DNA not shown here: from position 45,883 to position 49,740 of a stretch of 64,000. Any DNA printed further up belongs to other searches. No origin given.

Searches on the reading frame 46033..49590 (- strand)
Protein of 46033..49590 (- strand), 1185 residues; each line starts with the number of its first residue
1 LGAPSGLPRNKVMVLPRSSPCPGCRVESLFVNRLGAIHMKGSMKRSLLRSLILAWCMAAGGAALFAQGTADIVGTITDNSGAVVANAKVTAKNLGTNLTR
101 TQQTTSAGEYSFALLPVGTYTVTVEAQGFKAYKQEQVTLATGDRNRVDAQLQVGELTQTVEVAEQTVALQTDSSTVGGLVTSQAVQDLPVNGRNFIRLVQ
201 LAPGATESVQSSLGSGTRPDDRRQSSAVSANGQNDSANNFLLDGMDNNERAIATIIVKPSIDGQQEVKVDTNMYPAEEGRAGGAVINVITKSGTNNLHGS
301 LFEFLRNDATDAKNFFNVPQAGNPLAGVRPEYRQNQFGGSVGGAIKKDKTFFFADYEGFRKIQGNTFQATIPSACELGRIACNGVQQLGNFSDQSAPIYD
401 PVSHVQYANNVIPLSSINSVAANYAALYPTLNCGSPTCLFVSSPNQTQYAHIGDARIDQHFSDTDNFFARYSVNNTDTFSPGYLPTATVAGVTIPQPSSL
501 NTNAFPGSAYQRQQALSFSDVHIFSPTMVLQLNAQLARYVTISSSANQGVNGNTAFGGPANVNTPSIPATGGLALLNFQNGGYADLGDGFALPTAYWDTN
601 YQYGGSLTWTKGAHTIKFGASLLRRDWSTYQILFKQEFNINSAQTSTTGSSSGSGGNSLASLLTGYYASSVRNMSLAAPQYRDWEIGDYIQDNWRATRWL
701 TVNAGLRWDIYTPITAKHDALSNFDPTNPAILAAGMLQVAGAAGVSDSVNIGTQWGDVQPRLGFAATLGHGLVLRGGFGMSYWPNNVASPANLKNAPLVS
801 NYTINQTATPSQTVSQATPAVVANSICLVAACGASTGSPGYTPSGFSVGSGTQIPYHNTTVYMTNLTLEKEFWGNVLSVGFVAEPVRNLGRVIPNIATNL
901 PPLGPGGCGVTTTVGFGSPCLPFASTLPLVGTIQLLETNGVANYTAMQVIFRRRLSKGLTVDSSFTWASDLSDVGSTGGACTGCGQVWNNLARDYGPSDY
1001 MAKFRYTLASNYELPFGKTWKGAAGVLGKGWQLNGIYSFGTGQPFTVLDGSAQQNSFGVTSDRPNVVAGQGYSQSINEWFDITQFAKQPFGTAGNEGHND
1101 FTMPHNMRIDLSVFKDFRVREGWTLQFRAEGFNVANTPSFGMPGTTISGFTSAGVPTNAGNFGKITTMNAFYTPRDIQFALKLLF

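Call 8: search_protein_families(library=pfam, proteins=[window:46033-49590:-], max_evalue=0.01)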
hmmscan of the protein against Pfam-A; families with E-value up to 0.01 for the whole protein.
window:46033-49590:- (1185 aa): 5 families
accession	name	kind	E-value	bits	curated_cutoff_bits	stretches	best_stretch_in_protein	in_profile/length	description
PF25183.1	OMP_b-brl_4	-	4.1e-194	647.8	30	1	289-1178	1-838/838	Outer membrane beta barrel domain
PF13620.12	CarboxypepD_reg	-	1.1e-20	74.2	32.3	1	72-152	2-82/82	Carboxypeptidase regulatory-like domain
PF13715.12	CarbopepD_reg_2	-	1.3e-05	25.6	32.2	1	72-151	1-76/88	CarboxypepD_reg-like domain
PF17210.9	SdrD_B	-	0.00014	22.4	29.7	1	77-167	17-104/112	SdrD B-like domain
PF24421.1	Ig_J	-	0.0092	16.5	29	0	95-130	54-88/104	Tip attachment protein J, Ig-like domain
